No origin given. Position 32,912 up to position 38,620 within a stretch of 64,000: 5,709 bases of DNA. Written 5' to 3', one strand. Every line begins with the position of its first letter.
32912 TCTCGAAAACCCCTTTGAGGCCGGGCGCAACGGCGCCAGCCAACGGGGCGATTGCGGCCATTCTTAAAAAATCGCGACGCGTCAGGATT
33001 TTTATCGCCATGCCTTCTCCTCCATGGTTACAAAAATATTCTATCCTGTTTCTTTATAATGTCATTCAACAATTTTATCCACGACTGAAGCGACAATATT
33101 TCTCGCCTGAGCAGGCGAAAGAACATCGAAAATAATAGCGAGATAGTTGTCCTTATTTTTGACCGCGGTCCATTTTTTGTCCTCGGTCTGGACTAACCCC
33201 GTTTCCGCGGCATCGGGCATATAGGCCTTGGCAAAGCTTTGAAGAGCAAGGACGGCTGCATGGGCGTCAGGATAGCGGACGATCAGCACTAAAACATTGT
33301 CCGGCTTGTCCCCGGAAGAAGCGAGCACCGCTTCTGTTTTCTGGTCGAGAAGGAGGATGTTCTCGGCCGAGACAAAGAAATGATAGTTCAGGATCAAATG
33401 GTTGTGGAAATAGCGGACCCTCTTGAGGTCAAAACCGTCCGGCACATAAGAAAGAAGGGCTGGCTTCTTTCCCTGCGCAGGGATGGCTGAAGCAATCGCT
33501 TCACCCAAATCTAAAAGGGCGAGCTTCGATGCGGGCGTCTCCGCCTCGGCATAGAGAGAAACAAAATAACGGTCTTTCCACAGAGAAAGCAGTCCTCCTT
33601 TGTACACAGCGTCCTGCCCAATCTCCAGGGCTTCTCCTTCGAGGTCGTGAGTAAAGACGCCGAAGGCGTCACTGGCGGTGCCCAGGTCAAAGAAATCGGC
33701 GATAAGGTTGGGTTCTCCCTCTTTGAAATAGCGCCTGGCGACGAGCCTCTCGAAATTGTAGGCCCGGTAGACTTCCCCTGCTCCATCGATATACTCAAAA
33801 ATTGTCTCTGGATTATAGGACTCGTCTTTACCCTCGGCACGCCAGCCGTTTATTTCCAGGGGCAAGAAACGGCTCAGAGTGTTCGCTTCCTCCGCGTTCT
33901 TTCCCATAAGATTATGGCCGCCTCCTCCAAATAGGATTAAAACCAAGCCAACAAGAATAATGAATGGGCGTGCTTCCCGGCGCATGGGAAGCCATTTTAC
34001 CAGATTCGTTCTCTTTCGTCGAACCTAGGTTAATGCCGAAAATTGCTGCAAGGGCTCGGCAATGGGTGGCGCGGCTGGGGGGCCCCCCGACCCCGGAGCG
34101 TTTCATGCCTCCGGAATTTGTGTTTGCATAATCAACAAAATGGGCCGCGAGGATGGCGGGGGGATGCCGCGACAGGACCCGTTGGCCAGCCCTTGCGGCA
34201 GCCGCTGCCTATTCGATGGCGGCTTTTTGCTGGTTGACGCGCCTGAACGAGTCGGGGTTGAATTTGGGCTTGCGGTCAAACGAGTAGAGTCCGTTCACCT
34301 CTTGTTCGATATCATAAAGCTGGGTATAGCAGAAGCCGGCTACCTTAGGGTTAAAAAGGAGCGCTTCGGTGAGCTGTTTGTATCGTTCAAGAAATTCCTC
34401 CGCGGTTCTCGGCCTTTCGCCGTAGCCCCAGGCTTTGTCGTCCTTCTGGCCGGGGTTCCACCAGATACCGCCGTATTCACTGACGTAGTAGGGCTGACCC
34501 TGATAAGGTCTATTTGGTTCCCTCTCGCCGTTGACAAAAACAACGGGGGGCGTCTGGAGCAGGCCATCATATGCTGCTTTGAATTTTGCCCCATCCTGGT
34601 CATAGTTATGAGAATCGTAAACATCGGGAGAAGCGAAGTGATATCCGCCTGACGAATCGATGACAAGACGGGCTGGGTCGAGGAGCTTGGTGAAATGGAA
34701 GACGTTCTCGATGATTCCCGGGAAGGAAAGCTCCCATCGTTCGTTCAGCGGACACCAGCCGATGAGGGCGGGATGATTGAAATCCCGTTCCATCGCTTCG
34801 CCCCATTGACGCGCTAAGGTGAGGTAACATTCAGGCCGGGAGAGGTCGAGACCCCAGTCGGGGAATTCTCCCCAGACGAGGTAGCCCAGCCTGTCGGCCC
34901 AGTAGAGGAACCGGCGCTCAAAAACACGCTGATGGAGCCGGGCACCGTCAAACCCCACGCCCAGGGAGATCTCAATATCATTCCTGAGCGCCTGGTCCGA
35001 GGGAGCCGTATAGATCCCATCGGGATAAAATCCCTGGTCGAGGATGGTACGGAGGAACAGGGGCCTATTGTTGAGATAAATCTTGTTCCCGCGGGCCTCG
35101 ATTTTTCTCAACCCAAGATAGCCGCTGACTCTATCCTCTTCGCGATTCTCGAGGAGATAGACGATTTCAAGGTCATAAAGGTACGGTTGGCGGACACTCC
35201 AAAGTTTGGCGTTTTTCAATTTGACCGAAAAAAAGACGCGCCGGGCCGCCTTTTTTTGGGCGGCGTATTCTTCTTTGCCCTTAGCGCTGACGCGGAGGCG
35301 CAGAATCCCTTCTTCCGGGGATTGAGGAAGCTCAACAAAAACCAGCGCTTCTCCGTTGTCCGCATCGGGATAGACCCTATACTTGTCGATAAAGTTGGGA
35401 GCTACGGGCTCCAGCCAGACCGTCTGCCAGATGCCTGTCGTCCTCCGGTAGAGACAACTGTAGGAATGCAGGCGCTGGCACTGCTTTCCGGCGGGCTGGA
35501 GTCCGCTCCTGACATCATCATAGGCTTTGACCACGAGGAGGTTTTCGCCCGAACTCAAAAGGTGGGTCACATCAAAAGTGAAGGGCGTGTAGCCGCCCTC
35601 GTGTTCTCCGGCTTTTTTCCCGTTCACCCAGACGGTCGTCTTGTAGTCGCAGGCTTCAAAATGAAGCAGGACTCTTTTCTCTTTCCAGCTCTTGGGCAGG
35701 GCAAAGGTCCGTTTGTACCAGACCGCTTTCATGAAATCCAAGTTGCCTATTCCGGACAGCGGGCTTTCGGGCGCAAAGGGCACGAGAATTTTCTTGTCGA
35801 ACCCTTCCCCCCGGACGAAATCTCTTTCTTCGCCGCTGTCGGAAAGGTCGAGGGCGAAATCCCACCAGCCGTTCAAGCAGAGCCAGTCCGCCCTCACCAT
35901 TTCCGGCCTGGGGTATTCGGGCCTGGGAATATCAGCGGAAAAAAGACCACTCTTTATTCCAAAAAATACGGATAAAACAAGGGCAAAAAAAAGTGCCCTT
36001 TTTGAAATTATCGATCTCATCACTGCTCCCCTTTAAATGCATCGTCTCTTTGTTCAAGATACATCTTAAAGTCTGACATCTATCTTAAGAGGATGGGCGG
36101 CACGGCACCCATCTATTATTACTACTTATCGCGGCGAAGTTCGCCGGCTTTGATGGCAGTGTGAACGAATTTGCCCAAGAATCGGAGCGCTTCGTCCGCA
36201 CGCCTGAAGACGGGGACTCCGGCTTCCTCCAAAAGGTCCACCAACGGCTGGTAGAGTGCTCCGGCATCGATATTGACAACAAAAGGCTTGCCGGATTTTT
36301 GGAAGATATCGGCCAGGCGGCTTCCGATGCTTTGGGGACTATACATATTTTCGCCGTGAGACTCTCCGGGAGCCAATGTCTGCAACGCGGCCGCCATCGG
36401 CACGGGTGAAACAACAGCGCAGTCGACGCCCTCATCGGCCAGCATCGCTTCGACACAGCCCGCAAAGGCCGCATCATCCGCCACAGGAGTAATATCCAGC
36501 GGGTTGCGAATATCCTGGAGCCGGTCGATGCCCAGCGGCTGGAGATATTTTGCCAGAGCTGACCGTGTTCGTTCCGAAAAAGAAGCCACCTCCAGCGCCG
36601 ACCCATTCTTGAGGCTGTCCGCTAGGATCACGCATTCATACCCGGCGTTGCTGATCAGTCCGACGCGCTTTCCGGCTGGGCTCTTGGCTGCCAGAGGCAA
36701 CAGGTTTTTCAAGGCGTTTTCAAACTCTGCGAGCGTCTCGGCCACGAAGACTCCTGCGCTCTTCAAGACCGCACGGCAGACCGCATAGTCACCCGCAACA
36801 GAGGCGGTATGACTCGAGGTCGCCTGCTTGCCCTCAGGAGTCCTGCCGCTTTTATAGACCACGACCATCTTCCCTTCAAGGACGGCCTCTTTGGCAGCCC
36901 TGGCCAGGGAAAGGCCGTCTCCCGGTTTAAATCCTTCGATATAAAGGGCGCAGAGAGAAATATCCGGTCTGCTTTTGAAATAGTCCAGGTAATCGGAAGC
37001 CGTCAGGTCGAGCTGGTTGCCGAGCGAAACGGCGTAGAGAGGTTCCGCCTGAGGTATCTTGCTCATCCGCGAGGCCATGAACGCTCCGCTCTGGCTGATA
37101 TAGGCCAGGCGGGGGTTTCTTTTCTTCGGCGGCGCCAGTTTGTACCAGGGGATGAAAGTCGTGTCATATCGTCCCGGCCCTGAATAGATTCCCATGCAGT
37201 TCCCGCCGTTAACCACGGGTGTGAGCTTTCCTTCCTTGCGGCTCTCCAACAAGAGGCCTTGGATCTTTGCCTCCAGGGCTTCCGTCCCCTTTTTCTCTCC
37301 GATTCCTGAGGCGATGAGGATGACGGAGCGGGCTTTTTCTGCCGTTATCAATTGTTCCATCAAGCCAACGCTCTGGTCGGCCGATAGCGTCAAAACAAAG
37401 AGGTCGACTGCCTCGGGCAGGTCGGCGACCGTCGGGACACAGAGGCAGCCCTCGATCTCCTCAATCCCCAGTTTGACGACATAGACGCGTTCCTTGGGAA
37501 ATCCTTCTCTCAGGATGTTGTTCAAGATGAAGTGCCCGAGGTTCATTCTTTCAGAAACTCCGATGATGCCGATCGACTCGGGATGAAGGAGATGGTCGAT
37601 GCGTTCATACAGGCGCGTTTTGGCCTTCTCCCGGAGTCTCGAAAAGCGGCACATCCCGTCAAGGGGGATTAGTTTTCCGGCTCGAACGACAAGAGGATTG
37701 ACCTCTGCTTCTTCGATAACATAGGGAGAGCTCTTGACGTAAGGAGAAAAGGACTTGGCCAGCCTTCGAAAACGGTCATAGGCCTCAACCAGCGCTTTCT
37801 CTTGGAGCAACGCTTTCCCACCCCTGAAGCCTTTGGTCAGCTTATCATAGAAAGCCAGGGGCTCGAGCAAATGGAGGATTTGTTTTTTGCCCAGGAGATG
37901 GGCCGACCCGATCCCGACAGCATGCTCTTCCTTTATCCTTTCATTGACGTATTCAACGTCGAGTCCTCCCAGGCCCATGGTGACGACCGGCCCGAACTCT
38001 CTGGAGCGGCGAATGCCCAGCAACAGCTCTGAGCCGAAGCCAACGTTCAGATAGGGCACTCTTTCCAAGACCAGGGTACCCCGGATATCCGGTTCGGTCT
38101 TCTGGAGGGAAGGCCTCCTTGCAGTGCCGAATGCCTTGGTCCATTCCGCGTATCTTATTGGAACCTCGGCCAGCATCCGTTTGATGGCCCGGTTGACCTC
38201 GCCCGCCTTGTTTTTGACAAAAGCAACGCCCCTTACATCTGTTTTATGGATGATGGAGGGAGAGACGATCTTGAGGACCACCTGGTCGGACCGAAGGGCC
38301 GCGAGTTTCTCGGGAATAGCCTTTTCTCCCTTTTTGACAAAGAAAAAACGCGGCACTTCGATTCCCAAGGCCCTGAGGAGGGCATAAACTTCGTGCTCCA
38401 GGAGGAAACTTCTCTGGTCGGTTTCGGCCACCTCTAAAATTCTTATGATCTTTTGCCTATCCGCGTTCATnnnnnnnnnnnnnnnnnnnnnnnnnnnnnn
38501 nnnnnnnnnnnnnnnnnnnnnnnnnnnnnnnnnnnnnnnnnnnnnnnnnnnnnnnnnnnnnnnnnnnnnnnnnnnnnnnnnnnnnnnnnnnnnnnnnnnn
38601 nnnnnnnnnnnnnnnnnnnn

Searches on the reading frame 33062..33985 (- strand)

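Call 68: search_protein_families(library=pfam, proteins=[window:33062-33985:-], max_evalue=0.0001)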
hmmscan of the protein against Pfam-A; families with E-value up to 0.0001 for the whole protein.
window:33062-33985:- (307 aa): 1 family
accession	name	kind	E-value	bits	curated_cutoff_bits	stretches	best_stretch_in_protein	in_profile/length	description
PF20244.3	DUF6599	-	1.2e-27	97.1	27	1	46-238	2-185/186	Family of unknown function (DUF6599)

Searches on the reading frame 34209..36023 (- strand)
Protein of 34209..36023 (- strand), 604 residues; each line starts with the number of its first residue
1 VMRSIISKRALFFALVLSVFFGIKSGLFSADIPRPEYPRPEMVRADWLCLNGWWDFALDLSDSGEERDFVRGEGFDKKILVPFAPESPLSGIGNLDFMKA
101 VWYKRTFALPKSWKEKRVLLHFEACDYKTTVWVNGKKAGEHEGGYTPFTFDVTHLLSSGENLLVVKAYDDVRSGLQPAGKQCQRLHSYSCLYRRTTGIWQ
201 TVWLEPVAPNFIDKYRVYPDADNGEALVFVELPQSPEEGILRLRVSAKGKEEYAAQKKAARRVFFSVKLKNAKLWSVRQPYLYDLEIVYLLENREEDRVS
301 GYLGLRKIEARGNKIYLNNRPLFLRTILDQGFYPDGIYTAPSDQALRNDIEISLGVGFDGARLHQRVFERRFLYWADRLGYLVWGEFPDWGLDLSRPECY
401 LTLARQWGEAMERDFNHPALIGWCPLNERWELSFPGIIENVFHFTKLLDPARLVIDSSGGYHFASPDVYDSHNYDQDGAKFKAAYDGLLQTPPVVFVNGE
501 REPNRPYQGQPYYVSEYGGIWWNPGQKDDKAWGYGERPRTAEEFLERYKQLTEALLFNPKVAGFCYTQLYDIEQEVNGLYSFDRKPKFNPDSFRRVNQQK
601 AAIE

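Call 68: search_protein_families(library=pfam, proteins=[window:34209-36023:-], max_evalue=0.0001)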
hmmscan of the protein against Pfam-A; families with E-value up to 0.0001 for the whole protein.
window:34209-36023:- (604 aa): 3 families
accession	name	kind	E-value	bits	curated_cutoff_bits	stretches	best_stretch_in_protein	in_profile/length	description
PF02837.24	Glyco_hydro_2_N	-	1.5e-19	71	28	1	100-170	66-136/169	Glycosyl hydrolases family 2, sugar binding domain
PF22666.2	Glyco_hydro_2_N2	-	4e-13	50.2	27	1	99-182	48-132/167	Glycosyl hydrolase 2 galactose-binding domain-like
PF00703.27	Glyco_hydro_2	-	1.9e-09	38.7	23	1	211-306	2-109/109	Glycosyl hydrolases family 2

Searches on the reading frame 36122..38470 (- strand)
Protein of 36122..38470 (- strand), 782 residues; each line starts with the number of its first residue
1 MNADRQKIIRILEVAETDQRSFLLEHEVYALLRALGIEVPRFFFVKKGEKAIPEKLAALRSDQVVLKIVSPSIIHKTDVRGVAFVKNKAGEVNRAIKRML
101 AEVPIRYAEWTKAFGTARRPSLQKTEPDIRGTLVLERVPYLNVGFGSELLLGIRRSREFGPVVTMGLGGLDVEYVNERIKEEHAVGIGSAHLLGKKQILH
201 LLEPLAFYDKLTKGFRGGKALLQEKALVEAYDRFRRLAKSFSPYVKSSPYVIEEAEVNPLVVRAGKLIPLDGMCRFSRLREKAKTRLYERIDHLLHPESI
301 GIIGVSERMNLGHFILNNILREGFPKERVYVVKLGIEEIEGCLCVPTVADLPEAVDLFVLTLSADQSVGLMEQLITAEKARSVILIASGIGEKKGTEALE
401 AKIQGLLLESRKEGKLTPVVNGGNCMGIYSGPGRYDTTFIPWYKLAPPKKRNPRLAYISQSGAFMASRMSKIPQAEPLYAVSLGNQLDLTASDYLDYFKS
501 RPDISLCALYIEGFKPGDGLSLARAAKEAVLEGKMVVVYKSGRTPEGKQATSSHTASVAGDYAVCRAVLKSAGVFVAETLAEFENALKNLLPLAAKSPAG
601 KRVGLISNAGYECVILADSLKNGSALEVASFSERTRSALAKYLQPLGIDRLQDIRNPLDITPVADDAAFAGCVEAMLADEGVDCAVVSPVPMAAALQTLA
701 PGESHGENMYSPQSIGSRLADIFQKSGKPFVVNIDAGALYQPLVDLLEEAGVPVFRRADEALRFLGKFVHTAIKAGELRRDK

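Call 3: search_protein_families(library=pfam, proteins=[window:36122-38470:-], max_evalue=0.01)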
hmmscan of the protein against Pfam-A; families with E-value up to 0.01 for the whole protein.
window:36122-38470:- (782 aa): 3 families
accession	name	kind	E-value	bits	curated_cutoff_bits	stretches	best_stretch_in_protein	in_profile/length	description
PF13607.11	Succ_CoA_lig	-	3e-35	121.4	27.4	1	454-588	3-136/138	Succinyl-CoA ligase like flavodoxin domain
PF13549.11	ATP-grasp_5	-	8.8e-27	94.3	27.6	1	16-272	3-217/221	ATP-grasp domain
PF13380.12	CoA_binding_2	-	6.6e-09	36.7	22.8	1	299-393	2-89/116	CoA binding domain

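Call 4: search_protein_families(library=ncbifam, proteins=[window:36122-38470:-], max_evalue=0.01)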
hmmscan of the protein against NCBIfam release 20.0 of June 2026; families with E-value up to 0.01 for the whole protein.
window:36122-38470:- (782 aa): 4 families
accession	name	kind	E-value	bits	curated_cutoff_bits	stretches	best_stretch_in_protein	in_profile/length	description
TIGR02717.1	AcCoA-syn-alpha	equivalog_domain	2.8e-64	217.4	567.15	1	292-770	2-445/447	acetate--CoA ligase alpha subunit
NF045492.1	HydPropCoALig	equivalog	3.9e-64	217.2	1300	1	10-757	6-682/700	3-hydroxypropionate--CoA ligase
NF045494.1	AcCoALig_Archglob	equivalog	6.6e-64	216.4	1200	2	146-692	95-597/665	acetate--CoA ligase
NF045493.1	HydDutCoALig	equivalog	1.6e-49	169.1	1300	2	293-693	5-386/698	4-hydroxybutyrate--CoA ligase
